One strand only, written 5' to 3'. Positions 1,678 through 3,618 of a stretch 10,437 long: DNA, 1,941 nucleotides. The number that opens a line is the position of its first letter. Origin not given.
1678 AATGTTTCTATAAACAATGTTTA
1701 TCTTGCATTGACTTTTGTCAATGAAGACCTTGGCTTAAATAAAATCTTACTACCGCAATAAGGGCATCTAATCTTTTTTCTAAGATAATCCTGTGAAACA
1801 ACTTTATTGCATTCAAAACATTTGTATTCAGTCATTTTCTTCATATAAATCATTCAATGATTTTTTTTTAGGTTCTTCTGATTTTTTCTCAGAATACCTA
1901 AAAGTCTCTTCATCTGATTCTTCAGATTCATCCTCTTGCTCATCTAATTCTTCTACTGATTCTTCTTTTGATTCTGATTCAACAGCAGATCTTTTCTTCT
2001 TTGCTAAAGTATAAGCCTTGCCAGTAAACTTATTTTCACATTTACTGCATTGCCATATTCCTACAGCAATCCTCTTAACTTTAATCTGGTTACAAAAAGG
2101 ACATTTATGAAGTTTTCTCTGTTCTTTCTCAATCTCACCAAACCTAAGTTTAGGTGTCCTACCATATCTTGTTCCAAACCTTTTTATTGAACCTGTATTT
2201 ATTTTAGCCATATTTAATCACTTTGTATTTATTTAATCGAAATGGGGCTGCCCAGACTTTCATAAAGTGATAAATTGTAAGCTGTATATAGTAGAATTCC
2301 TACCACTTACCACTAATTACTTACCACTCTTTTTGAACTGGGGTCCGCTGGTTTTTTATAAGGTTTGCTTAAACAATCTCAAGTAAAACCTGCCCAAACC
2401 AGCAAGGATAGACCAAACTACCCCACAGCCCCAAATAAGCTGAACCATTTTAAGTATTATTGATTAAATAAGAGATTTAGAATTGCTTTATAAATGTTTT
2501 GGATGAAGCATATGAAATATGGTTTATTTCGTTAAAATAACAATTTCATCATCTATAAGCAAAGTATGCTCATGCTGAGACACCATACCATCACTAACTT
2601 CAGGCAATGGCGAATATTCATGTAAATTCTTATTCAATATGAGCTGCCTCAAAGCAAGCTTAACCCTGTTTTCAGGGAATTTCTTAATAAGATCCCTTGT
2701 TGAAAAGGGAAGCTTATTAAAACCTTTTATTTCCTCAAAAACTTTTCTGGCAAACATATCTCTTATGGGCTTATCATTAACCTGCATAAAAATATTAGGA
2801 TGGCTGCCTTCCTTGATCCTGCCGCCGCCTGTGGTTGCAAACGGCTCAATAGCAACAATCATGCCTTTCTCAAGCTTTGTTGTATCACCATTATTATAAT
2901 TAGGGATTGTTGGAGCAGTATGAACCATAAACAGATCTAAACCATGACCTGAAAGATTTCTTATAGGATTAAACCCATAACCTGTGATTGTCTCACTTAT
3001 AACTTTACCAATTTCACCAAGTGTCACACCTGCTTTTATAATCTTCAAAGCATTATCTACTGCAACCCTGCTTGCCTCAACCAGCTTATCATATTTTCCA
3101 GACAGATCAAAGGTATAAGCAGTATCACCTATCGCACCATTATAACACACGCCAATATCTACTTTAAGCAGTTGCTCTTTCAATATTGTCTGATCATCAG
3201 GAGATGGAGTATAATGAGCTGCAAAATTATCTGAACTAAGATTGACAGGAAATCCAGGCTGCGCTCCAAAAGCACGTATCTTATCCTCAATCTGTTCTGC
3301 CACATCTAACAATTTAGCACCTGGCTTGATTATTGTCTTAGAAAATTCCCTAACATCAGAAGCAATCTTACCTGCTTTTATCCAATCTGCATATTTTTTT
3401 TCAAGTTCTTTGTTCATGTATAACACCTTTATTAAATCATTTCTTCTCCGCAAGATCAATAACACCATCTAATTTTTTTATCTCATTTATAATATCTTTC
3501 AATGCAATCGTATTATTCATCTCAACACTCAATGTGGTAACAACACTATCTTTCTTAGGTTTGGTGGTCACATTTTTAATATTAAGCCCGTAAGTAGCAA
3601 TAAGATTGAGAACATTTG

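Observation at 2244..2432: GC-rich roughly 190-nt non-coding island with complementary termini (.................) between map and rpl37ae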

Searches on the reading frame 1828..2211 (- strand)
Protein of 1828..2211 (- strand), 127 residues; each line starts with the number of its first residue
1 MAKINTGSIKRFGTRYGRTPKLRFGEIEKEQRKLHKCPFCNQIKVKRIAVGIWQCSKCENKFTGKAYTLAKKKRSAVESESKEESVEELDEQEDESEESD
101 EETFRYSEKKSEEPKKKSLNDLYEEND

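Call 9: search_protein_families(library=pfam, proteins=[window:1828-2211:-])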
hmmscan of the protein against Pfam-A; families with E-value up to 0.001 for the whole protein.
window:1828-2211:- (127 aa): 2 families
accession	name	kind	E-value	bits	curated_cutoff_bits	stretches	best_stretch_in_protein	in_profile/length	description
PF01780.25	Ribosomal_L37ae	-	1.4e-24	86.4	21.9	1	5-82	4-81/85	Ribosomal L37ae protein family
PF12760.12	Zn_ribbon_IS1595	-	0.0004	20.7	25.4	1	35-59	19-44/46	Transposase zinc-ribbon domain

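Call 26: find_encoding_contigs(protein=window:1828-2211:-, flank=10000, max_places=6)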
Protein window:1828-2211:- (127 aa): no gene with exactly this product is on record in the collection.

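Call 27: find_homologous_proteins(query=window:1828-2211:-)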
Query window:1828-2211:- (127 aa): 149 proteins with E <= 0.001 among 170 candidates; the best 120 are listed.
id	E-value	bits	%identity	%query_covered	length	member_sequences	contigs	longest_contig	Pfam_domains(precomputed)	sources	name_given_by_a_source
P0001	4.1e-75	267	100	100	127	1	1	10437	PF01780.26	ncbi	ncbi:MAG: 50S ribosomal protein L37ae [Candidatus Woesearchaeota archaeon]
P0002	2.5e-33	133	73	58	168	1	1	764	PF01780.26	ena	-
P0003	3.5e-33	132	69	63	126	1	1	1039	PF01780.26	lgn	-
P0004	8.6e-33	131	63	78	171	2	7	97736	PF01780.26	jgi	-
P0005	2.6e-31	126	75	63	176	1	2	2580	PF01780.26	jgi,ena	-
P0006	7.8e-31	125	71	54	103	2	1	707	PF01780.26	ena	-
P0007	9.6e-30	121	70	55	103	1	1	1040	PF01780.26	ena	-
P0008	1.8e-29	120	70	55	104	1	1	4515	PF01780.26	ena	-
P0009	2.6e-29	120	60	63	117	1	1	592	PF01780.26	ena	-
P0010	4.4e-29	119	57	81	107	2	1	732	PF01780.26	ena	-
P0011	4.7e-29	119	60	72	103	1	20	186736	PF01780.26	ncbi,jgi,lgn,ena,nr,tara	ncbi:50S ribosomal protein L37ae [Candidatus Woesearchaeota archaeon]|jgi:large subunit ribosomal pr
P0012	4.8e-29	119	71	52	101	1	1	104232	PF01780.26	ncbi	-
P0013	5.3e-29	119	71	54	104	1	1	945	PF01780.26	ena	-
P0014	7.1e-29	118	76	52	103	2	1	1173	PF01780.26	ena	-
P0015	7.3e-29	118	73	52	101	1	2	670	PF01780.26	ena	-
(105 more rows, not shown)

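Call 28: find_encoding_contigs(protein=P0002, flank=1500, max_places=3)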
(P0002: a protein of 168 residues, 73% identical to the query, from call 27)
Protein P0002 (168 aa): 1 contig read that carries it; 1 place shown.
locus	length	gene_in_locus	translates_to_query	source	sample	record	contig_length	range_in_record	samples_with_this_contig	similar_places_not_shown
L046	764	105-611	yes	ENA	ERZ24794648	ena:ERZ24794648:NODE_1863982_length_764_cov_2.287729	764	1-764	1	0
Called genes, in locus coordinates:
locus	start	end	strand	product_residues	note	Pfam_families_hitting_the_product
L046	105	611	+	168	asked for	PF01780:Ribosomal_L37ae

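Call 29: find_encoding_contigs(protein=P0003, flank=1500, max_places=3)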
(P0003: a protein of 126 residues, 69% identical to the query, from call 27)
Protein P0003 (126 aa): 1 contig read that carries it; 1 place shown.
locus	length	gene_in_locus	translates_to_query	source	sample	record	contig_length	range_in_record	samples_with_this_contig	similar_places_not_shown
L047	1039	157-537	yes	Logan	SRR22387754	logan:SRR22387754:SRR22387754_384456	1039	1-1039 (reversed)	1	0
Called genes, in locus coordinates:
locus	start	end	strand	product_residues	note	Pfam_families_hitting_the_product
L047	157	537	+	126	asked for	PF01780:Ribosomal_L37ae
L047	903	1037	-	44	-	?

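Call 30: find_encoding_contigs(protein=P0005, flank=1500, max_places=3)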
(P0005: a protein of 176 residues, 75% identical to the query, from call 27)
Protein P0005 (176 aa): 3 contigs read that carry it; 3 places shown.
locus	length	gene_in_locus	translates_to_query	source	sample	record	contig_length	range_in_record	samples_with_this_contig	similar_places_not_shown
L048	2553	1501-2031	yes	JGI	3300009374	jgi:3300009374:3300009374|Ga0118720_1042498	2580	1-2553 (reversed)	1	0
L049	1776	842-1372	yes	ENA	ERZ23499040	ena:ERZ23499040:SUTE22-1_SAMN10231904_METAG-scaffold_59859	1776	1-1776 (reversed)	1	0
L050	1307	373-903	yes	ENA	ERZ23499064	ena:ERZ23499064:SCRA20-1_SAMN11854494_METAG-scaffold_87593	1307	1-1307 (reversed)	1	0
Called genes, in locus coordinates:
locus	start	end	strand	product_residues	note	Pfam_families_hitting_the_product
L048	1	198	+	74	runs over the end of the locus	?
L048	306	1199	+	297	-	PF00557:Peptidase_M24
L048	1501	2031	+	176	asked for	PF01780:Ribosomal_L37ae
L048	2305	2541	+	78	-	PF09341:Pcc1 (weak)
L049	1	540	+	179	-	?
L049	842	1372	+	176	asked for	PF01780:Ribosomal_L37ae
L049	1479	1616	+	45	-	-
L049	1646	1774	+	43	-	?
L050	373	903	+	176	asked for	PF01780:Ribosomal_L37ae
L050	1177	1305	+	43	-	?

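Call 31: find_encoding_contigs(protein=P0004, flank=1500, max_places=7)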
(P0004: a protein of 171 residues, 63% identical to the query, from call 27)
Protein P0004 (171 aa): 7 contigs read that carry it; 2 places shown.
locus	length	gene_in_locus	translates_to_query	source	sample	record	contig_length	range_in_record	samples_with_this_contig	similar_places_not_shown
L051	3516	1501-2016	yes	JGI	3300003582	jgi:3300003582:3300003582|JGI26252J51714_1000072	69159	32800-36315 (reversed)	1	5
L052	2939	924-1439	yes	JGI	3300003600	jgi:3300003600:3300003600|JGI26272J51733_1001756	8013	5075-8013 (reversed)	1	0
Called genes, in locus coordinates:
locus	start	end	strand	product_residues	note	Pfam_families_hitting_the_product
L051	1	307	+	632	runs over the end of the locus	PF13328:HD_4, PF01966:HD, PF04607:RelA_SpoT, PF02824:TGS, PF28438:RelA_RIS, PF13291:ACT_4 (weak), PF01842:ACT, PF22629:ACT_AHAS_ss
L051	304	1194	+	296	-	PF00557:Peptidase_M24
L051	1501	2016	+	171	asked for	PF01780:Ribosomal_L37ae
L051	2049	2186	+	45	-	-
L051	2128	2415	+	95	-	PF09341:Pcc1 (weak)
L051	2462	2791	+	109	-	PF01920:Prefoldin_2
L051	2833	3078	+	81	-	PF03685:UPF0147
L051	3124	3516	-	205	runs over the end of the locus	PF05552:MS_channel_1st_1 (weak), PF00924:MS_channel_2nd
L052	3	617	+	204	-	?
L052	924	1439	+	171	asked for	PF01780:Ribosomal_L37ae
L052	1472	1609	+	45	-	-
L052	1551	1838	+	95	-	PF09341:Pcc1 (weak)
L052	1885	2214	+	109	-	PF01920:Prefoldin_2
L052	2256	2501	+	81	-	PF03685:UPF0147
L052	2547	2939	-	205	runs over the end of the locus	PF05552:MS_channel_1st_1 (weak), PF00924:MS_channel_2nd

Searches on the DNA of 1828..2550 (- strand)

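Call 7: search_rna_families(source=window, start=2150, end=2550, threshold=evalue, max_evalue=10, show_alignments=4)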
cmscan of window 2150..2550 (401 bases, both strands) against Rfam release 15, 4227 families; matches with E-value up to 10: 2.
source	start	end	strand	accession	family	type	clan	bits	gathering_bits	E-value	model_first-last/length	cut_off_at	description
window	2369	2493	-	RF02555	hveRNA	Gene; rRNA;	-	16.5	90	4.6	1-124/124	no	mt-5S-like H. vermiformis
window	2191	2308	-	RF00041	Entero_OriR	Cis-reg;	-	13.7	80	3.1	1-121/121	no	Enteroviral 3' UTR element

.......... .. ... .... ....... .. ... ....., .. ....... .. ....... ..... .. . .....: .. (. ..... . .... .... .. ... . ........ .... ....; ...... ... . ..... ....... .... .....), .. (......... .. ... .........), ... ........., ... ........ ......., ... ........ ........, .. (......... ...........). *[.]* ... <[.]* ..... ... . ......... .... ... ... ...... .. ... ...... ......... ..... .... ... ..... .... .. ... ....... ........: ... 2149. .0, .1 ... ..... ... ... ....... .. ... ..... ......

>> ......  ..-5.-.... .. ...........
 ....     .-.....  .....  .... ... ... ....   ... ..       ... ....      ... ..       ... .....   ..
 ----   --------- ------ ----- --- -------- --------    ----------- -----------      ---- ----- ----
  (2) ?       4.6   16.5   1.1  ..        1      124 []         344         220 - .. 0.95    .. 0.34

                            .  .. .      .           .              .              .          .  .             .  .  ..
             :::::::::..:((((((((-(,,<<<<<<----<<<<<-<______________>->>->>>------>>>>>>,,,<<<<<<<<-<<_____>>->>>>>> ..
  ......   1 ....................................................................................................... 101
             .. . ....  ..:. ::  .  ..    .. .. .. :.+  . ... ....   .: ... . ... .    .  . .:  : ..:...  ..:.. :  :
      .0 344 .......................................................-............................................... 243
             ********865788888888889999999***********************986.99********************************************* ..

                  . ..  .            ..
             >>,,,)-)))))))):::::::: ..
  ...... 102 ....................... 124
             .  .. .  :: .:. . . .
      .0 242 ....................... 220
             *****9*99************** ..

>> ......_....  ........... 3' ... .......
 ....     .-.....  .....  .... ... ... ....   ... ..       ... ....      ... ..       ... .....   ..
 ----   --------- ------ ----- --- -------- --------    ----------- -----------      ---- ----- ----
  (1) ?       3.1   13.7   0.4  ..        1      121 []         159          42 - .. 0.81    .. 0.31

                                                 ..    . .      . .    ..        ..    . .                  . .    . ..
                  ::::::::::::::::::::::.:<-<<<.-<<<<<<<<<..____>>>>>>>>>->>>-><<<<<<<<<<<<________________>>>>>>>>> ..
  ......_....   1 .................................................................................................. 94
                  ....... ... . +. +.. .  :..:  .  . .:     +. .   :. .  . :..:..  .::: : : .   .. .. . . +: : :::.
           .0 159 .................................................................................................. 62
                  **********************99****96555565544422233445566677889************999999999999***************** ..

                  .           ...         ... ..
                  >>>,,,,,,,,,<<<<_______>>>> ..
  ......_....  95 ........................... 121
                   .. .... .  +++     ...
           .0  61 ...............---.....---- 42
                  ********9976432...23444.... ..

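Call 34: search_rna_families(sources=[L047, L048, L051, L045], threshold=gathering, show_alignments=2)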
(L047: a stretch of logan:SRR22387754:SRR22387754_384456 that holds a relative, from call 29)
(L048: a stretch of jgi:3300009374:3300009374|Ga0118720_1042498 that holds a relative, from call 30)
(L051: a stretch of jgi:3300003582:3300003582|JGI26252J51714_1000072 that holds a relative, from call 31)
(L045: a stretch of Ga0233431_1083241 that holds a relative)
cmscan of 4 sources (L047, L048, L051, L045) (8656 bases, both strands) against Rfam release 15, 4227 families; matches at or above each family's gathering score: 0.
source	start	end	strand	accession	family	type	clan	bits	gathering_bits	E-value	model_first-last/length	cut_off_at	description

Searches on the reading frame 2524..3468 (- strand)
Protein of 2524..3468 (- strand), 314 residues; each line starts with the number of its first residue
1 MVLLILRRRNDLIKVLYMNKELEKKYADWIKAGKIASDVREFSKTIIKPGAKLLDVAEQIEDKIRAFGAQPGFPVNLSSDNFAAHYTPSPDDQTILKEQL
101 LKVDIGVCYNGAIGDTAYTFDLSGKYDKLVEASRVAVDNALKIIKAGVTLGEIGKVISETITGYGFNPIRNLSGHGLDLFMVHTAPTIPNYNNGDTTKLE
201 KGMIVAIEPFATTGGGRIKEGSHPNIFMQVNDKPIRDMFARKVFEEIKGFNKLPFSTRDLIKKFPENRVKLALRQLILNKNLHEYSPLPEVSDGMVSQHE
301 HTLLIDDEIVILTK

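Call 9: search_protein_families(library=pfam, proteins=[window:2524-3468:-])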
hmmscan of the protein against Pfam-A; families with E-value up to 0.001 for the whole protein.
window:2524-3468:- (314 aa): 1 family
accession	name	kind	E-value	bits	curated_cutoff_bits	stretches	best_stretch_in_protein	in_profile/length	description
PF00557.29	Peptidase_M24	-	1e-32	114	23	1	31-211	5-189/208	Metallopeptidase family M24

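Call 13: find_related_loci(query=window:2524-3468:-, collection=genome_contigs, flank=4000)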
Query window:2524-3468:- (314 aa) in genome_contigs; peptide patterns used: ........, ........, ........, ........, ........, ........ (x = any residue, [..] = any of these).
102 stretches matched a pattern; 41 encode a relative of the query (tblastn E <= 1e-3); 41 distinct loci.
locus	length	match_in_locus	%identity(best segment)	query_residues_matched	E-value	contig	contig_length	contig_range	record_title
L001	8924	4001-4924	75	11-314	5e-160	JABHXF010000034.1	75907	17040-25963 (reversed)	MAG: Candidatus Woesearchaeota archaeon isolate SI047_bin3 k141_1023309, whole genome shotgun sequence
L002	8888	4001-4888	73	19-314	5e-146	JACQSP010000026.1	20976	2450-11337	MAG: Candidatus Woesearchaeota archaeon isolate NC_groundwater_1388_Ag_S-0.2um_34_95 S_p2_S4_coassembly_k141_851495, who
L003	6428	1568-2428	55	28-314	2e-103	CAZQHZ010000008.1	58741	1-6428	MAG TPA_asm: uncultured Methanosarcinales archaeon isolate SRP252850_co1_390 genome assembly, contig: NODE_639_length_58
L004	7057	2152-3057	49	13-313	6e-97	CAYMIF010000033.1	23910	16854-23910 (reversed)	MAG TPA_asm: uncultured Methanosarcinales archaeon isolate SRP141376_co4_74 genome assembly, contig: NODE_3777_length_23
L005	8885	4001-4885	50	20-314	3e-99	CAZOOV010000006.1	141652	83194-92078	MAG TPA_asm: uncultured Methanosarcinales archaeon isolate binchicken_co141_553 genome assembly, contig: NODE_255_length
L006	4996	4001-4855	48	28-314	8e-87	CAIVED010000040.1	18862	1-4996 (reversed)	uncultured archaeon isolate AlinenSediments_bin-0934 genome assembly, contig: bin-0934:40/44, whole genome shotgun seque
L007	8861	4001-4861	49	28-314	4e-86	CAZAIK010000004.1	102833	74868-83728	MAG TPA_asm: uncultured Methanosarcinales archaeon isolate SRP141376_co1_293 genome assembly, contig: NODE_490_length_10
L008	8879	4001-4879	47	18-313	7e-83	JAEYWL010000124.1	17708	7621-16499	MAG: Verrucomicrobia bacterium isolate OH_CBlB_266 k127_68960, whole genome shotgun sequence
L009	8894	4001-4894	47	16-314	4e-81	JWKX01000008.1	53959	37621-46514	MAG: archaeon GW2011_AR18 QT09_C0008, whole genome shotgun sequence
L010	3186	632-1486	46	28-310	4e-81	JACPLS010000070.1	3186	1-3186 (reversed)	MAG: Candidatus Pacearchaeota archaeon isolate NC_groundwater_527_Ag_S-0.1um_31_8 S35_SO-1_scaffold_349330, whole genome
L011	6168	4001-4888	44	20-313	7e-77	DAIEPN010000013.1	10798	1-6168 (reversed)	MAG TPA_asm: Chlamydiae bacterium isolate clean1169 k141_547614, whole genome shotgun sequence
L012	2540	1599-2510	43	8-313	1e-78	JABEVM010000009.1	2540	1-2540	MAG: Chlamydiae bacterium isolate MAG 32 k99_21510, whole genome shotgun sequence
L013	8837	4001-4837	46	23-300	2e-76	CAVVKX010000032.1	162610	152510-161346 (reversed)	MAG: uncultured Parachlamydiaceae bacterium isolate MFD04780.bin.2.26 genome assembly, contig: contig_45952, whole genom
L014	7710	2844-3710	46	22-308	2e-76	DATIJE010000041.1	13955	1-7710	MAG TPA_asm: Rhabdochlamydiaceae bacterium isolate SMAG_U15683 k141_312619, whole genome shotgun sequence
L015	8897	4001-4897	43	20-314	1e-76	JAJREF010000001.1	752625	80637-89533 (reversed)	MAG: Rhabdochlamydiaceae bacterium isolate LVE1205-5 contig_2009, whole genome shotgun sequence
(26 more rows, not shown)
